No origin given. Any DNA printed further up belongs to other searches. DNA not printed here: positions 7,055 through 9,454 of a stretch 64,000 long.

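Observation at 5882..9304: Intact fadI-fadJ pair with all three catalytic activities apparently disabled: candidate pseudoenzyme trifunctional complex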

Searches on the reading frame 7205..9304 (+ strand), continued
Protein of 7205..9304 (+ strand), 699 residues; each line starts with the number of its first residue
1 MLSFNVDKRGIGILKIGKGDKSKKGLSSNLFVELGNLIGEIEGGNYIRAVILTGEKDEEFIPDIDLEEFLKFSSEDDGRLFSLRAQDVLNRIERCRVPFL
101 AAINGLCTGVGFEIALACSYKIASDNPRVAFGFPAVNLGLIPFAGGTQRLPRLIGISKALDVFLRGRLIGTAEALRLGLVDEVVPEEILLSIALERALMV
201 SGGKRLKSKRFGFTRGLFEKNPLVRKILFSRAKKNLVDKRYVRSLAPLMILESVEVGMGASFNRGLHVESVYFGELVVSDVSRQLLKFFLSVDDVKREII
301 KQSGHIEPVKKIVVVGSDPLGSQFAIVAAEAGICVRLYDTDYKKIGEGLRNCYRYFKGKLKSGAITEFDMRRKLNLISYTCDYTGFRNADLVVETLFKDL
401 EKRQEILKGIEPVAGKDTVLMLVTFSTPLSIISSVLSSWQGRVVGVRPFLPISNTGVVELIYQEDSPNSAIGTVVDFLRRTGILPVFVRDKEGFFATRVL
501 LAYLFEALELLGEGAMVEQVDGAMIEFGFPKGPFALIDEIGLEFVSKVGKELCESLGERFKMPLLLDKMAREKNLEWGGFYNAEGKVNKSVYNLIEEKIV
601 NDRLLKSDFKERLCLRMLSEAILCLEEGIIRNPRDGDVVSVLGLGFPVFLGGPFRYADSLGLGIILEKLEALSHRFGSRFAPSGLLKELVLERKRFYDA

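Call 19: find_encoding_contigs(protein=P0069, flank=8000, max_places=1)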
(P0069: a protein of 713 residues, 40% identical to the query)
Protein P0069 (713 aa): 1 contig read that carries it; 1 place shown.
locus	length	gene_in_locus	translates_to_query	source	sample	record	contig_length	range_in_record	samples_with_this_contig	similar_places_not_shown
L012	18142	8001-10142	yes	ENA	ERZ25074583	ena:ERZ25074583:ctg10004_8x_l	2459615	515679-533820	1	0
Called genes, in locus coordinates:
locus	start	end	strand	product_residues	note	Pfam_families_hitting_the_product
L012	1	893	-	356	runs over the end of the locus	PF01264:Chorismate_synt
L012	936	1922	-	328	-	PF00106:adh_short, PF01073:3Beta_HSD, PF01370:Epimerase, PF02719:Polysacc_synt_2, PF05368:NmrA, PF07993:NAD_binding_4, PF13460:NAD_binding_10, PF16363:GDP_Man_Dehyd, +2 more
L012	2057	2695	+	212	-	-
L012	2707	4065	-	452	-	PF00772:DnaB, PF03796:DnaB_C, PF13481:AAA_25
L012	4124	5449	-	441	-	PF13660:DUF4147, PF05161:MOFRL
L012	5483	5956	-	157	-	PF01257:2Fe-2S_thioredx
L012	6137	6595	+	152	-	PF05099:TerB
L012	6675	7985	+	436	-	PF00108:Thiolase_N, PF00109:ketoacyl-synt, PF02803:Thiolase_C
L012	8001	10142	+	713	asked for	PF00378:ECH_1, PF16113:ECH_2, PF02737:3HCDH_N, PF00725:3HCDH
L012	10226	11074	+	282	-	PF07884:VKOR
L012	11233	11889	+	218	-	-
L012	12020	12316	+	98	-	-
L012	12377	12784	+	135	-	-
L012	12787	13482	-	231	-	PF07722:Peptidase_C26, PF00117:GATase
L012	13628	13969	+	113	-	-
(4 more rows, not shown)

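Call 20: find_encoding_contigs(protein=P0053, flank=8000, max_places=1)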
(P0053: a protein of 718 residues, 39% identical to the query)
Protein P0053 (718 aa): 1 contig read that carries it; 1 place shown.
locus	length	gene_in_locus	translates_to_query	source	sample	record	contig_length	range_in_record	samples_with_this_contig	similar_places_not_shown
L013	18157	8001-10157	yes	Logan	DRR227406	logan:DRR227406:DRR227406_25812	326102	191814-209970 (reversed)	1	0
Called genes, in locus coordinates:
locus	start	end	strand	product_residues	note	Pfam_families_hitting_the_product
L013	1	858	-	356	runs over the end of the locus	PF01264:Chorismate_synt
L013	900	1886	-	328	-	PF00106:adh_short (weak), PF01073:3Beta_HSD, PF01370:Epimerase, PF02719:Polysacc_synt_2 (weak), PF05368:NmrA, PF13460:NAD_binding_10, PF16363:GDP_Man_Dehyd, PF07993:NAD_binding_4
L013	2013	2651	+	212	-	-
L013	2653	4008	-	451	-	PF00772:DnaB, PF03796:DnaB_C, PF13481:AAA_25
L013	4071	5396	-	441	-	PF13660:DUF4147, PF05161:MOFRL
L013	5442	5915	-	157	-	PF01257:2Fe-2S_thioredx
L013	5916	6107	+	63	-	-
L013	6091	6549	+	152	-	PF05099:TerB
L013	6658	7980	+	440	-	PF00108:Thiolase_N, PF00109:ketoacyl-synt, PF02803:Thiolase_C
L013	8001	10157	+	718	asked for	PF00378:ECH_1, PF16113:ECH_2, PF02737:3HCDH_N, PF00725:3HCDH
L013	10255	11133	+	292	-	PF07884:VKOR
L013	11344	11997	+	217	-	-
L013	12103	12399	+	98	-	-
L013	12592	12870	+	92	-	-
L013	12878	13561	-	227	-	PF07722:Peptidase_C26, PF00117:GATase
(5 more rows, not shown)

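Call 21: find_encoding_contigs(protein=P0001, flank=10000, max_places=1)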
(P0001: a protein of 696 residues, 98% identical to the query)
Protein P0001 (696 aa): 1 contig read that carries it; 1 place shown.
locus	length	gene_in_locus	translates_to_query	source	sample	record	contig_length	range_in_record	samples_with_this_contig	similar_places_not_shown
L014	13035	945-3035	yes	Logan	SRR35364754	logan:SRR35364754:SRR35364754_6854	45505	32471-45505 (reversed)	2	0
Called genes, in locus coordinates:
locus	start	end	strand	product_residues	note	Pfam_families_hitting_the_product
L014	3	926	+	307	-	?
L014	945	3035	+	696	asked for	PF00378:ECH_1, PF16113:ECH_2, PF02737:3HCDH_N, PF00725:3HCDH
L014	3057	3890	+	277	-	PF07884:VKOR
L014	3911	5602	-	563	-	PF01368:DHH, PF02272:DHHA1, PF17768:RecJ_OB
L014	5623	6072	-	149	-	PF01220:DHquinase_II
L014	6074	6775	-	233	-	PF23914:TPR_CcmH_CycH (faint), PF25063:ARM_TT21_C (faint), PF12895:ANAPC3 (faint), PF07719:TPR_2 (faint), PF13176:TPR_7 (faint), PF13181:TPR_8 (faint), PF13414:TPR_11 (weak), PF14559:TPR_19 (weak), +9 more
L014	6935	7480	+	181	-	PF12802:MarR_2 (faint), PF13412:HTH_24, PF12840:HTH_20 (weak)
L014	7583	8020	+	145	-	-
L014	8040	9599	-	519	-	PF03023:MurJ, PF01554:MatE (weak)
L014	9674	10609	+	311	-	PF00753:Lactamase_B, PF23023:Anti-Pycsar_Apyc1 (weak), PF19583:ODP (weak)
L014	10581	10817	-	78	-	PF16256:DUF4911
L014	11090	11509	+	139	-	PF02381:MraZ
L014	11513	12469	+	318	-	PF01795:Methyltransf_5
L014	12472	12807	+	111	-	-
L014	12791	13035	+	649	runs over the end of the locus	PF03717:PBP_dimer, PF00905:Transpeptidase, PF03793:PASTA (weak)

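Call 22: find_encoding_contigs(protein=P0010, flank=8000, max_places=1)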
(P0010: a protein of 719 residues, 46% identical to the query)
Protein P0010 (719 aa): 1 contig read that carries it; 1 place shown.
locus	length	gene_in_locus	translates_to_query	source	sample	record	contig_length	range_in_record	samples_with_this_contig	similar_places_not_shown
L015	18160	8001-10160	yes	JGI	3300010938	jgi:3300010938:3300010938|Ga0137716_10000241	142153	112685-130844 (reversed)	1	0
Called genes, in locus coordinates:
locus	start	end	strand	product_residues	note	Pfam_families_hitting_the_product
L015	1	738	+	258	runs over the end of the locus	PF02405:MlaE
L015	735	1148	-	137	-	-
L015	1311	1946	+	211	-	-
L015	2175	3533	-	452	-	PF00772:DnaB, PF03796:DnaB_C, PF13481:AAA_25, PF06745:ATPase (weak)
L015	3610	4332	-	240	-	PF00149:Metallophos, PF12850:Metallophos_2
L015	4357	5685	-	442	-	PF13660:DUF4147, PF05161:MOFRL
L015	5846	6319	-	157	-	PF01257:2Fe-2S_thioredx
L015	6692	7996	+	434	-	PF00108:Thiolase_N, PF00109:ketoacyl-synt, PF02803:Thiolase_C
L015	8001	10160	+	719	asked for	PF00378:ECH_1, PF16113:ECH_2, PF02737:3HCDH_N, PF00725:3HCDH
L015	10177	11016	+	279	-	PF07884:VKOR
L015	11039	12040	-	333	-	PF13847:Methyltransf_31 (faint), PF01555:N6_N4_Mtase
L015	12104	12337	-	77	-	-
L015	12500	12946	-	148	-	PF15514:ThaI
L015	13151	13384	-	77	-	-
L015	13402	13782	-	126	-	-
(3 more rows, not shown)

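Call 23: find_encoding_contigs(protein=P0009, flank=8000, max_places=1)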
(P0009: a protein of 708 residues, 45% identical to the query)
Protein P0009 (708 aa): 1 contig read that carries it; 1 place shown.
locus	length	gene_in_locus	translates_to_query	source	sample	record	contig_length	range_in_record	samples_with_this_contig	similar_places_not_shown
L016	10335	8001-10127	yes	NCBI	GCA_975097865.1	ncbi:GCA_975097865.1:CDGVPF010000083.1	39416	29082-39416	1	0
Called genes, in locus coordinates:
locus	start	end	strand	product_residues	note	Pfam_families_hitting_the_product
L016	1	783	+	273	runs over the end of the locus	-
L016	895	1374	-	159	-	PF14499:DUF4437 (weak)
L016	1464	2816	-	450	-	PF00772:DnaB, PF13481:AAA_25, PF03796:DnaB_C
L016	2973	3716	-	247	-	PF00149:Metallophos, PF12850:Metallophos_2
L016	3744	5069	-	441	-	PF13660:DUF4147, PF05161:MOFRL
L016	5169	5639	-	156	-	PF01257:2Fe-2S_thioredx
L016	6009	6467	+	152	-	PF05099:TerB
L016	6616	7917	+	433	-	PF00108:Thiolase_N, PF00109:ketoacyl-synt, PF02803:Thiolase_C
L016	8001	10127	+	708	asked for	PF00378:ECH_1, PF16113:ECH_2, PF02737:3HCDH_N, PF00725:3HCDH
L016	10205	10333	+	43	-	?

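Call 26: find_related_loci(query=A1, collection=genome_contigs, flank=4000)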
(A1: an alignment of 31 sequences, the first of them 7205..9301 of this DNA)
Query A1 (699 aa) in genome_contigs; peptide patterns used: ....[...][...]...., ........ (x = any residue, [..] = any of these).
600 stretches matched a pattern (row limit reached: there are more); 591 encode a relative of the query (tblastn E <= 1e-3); the best 80 are kept; 80 distinct loci.
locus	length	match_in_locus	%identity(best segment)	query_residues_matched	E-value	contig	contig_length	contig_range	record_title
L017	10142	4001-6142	38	2-698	5e-156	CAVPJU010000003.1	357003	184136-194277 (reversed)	MAG: uncultured bacterium isolate MFD10007.bin.1.169 genome assembly, contig: contig_28654, whole genome shotgun sequenc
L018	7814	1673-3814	38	2-698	5e-154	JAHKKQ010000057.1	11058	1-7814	MAG: Candidatus Dadabacteria bacterium isolate CR_Sed_300A_bin.14 scaffold_1540, whole genome shotgun sequence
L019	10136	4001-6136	40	3-698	5e-153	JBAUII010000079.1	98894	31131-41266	MAG: Thermodesulfobacteriota bacterium isolate MFD09513_ilm_asm_bin6 k127_37752, whole genome shotgun sequence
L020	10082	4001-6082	38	13-697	3e-143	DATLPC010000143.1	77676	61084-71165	MAG TPA_asm: Gemmatimonadaceae bacterium isolate SMAG_U13842 k141_3302687, whole genome shotgun sequence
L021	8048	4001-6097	38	13-699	4e-142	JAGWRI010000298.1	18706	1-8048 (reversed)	MAG: Gemmatimonadota bacterium isolate REEB322 k141_3796550, whole genome shotgun sequence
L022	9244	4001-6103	36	11-699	1e-141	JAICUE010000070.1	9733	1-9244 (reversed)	MAG: Gemmatimonadaceae bacterium isolate GZL_ISSM_2_bin.59 k141_600776_length_9733_cov_12.2027, whole genome shotgun seq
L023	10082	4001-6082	38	13-697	4e-141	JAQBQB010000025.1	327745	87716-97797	MAG: Gemmatimonadetes bacterium isolate RYN_362 scaffold_905859, whole genome shotgun sequence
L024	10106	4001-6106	37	10-699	3e-139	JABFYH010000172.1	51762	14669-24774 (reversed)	MAG: Gemmatimonadaceae bacterium isolate Bin8.6 NODE_146_length_51762_cov_10.399845, whole genome shotgun sequence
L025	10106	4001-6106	37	10-699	1e-138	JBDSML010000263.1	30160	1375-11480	MAG: Gemmatimonadaceae bacterium isolate cluster1_bin.392 k127_6412310, whole genome shotgun sequence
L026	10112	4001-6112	38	2-697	5e-138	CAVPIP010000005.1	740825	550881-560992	MAG: uncultured Gemmatimonadaceae bacterium isolate MFD00031.bin.2.119 genome assembly, contig: contig_32868, whole geno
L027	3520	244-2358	36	10-697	8e-143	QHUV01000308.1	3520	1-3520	MAG: Gemmatimonadetes bacterium isolate AG2 14_0929_09_20cm_scaffold_13963_curated, whole genome shotgun sequence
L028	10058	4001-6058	39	26-699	6e-137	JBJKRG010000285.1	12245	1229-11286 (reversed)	MAG: Gemmatimonadaceae bacterium isolate Bin_53 S1Ck127_2783531_flag_0_multi_14.9884_len_12245, whole genome shotgun seq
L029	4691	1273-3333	37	45-699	6e-139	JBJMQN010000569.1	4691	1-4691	MAG: Myxococcaceae bacterium isolate H3_16_all_fractions_metab_maxbC_136_66_0 k255_6978259, whole genome shotgun sequenc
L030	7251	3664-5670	37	26-699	2e-136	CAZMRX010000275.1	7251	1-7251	MAG TPA_asm: uncultured Acidobacteriota bacterium isolate SRP287453_co1_166 genome assembly, contig: NODE_19998_length_7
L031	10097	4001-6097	35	10-698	1e-136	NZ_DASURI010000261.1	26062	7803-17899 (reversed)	MAG: Longimicrobium sp. isolate SMAG_U1703 k141_537538, whole genome shotgun sequence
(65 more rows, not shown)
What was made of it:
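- Tried and rejected: find_related_loci with the alignment (call 26) mostly returned canonical FadJ from other phyla, because the pattern was too general.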

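Call 61: predict_structure(alignment_id=A1)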
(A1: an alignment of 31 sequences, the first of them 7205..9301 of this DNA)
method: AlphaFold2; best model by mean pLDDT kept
length: 699 residues; sequences in the alignment: 31
mean_pLDDT: 88.8   pTM: 0.88
mean pLDDT of the five models: 88.8, 87.4, 87.1, 85.7, 84.3
residues with pLDDT >= 90: 444; 70-90: 207; 50-70: 43; < 50: 5
segments of 3 or more residues with pLDDT < 50: none
pLDDT, mean of each block of 10 residues (from residue 1): 90 87 79 92 87 85 90 95 96 93 94 95 92 92 94 90 88 90 94 93 66 58 87 78 81 89 88 96 93 87 72 93 94 95 94 95 90 96 89 88 91 90 91 87 91 86 86 91 93 94 95 90 92 93 89 90 85 65 86 66 73 96 96 96 93 95 97 92 97 88
secondary structure, 60 per line:
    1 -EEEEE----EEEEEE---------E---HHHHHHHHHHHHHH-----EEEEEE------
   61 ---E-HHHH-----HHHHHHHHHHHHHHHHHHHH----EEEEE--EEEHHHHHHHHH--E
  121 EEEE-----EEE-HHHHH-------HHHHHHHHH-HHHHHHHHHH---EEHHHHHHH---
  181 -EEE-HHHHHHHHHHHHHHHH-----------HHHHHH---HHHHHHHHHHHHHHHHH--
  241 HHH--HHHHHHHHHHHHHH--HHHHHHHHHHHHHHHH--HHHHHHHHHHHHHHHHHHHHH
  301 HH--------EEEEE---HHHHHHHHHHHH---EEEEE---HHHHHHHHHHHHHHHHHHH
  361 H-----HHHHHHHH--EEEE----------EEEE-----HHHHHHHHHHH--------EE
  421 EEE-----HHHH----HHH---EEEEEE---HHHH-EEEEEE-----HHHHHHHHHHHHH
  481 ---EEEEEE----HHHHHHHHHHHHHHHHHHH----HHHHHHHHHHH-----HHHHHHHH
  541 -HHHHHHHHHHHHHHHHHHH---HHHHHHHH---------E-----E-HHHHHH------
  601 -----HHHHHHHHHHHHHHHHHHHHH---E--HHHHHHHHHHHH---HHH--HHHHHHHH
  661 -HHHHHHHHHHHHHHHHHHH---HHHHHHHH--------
elements in order (helices of 4 or more, strands of 3 or more residues): E2-6 E11-16 H30-43 E49-54 H66-69 H75-94 E99-103 E106-108 H109-117 E120-124 E130-132 H134-138 H146-154 H156-165 H171-177 E182-184 H186-201 H213-218 H222-238 H246-259 H262-277 H280-302 E311-315 H319-330 E334-338 H342-361 H367-374 E377-380 E391-394 H400-410 E419-423 H429-432 E443-448 H452-455 E457-462 H468-480 E484-489 H494-512 H517-527 H533-540 H542-560 H564-571 H589-594 H606-626 H633-644 H653-660 H662-680 H684-691
